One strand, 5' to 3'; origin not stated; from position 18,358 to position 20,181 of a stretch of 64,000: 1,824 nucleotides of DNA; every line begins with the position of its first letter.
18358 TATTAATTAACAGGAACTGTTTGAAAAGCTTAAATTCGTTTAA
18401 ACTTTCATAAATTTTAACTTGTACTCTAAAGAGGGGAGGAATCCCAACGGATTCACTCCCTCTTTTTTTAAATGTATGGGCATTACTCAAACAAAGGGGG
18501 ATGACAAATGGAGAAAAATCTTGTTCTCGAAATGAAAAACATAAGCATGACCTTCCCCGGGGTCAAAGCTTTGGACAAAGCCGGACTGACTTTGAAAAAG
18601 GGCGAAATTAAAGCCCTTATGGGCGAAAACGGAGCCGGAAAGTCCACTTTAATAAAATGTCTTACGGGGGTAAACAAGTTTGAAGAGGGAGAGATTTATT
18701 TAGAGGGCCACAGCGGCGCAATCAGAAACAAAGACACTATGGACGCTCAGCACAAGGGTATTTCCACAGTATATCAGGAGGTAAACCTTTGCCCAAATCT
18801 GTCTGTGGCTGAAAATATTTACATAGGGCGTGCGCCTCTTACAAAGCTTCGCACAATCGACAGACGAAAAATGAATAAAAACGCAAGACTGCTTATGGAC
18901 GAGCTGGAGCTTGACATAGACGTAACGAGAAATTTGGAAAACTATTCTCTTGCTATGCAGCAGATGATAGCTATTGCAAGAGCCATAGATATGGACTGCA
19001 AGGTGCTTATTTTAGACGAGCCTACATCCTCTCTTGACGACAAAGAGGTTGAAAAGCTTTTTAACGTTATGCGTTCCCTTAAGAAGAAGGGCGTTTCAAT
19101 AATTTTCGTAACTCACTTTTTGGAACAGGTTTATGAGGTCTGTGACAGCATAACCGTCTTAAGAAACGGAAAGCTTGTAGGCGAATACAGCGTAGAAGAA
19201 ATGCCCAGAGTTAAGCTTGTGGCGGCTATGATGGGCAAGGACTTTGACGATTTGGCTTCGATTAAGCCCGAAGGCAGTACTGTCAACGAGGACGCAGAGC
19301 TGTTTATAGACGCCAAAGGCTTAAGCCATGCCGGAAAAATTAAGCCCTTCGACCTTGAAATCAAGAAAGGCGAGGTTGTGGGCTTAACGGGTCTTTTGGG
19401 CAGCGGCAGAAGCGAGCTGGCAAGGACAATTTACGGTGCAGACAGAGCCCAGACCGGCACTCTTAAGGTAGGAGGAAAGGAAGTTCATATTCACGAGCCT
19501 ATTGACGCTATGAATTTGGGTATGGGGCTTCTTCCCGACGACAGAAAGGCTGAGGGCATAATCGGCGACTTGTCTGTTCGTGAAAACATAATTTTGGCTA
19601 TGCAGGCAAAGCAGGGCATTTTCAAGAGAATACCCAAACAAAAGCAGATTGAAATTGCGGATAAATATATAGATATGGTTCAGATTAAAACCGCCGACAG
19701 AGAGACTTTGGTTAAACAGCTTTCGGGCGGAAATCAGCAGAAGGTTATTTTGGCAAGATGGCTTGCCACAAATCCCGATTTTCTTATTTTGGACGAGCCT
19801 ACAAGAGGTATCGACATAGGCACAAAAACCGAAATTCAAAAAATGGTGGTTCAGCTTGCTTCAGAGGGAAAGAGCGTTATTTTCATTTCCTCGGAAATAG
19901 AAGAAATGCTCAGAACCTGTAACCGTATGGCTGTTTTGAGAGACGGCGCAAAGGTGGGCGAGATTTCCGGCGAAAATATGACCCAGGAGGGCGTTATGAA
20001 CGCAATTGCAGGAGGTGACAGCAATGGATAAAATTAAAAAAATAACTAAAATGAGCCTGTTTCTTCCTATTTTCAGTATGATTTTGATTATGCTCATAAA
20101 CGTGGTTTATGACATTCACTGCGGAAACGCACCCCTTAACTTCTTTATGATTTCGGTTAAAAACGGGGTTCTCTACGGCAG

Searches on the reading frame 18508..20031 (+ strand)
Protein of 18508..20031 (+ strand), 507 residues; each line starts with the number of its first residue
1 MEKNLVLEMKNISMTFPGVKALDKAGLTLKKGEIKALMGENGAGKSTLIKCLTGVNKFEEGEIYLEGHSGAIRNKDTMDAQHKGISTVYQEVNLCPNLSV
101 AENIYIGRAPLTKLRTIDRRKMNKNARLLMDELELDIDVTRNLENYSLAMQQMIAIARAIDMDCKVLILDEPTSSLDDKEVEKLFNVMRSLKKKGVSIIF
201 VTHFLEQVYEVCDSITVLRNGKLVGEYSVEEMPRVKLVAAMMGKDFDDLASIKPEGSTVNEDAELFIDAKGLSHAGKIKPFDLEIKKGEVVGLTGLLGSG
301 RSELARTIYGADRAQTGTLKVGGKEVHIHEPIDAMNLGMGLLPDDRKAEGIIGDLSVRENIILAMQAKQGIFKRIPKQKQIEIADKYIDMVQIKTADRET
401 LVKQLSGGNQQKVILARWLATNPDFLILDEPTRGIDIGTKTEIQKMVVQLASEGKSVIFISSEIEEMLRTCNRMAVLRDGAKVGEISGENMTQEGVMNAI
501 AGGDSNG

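Call 51: search_protein_families(library=pfam, proteins=[window:18508-20031:+], max_evalue=0.001)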
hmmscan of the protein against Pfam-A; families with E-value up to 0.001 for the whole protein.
window:18508-20031:+ (507 aa): 7 families
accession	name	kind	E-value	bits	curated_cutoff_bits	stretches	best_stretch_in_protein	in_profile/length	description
PF00005.33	ABC_tran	-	6.7e-56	189.1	25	2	23-174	2-137/137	ABC transporter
PF13304.12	AAA_21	-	3.9e-13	50.6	27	1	129-203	221-298/304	AAA domain, putative AbiEii toxin, Type IV TA system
PF02463.25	SMC_N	-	1.4e-06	28.4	40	1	30-216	22-209/220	RecF/RecN/SMC N terminal domain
PF09818.15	ABC_ATPase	-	0.00013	21.5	23.2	0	25-53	73-100/283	P-loop domain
PF03193.22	RsgA_GTPase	-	0.00024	21.4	30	0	29-66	104-140/174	RsgA GTPase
PF13166.12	AAA_13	-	0.00044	19.5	36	0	165-206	528-572/713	AAA domain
PF13401.12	AAA_22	-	0.00098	19.9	27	0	35-201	8-121/130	AAA domain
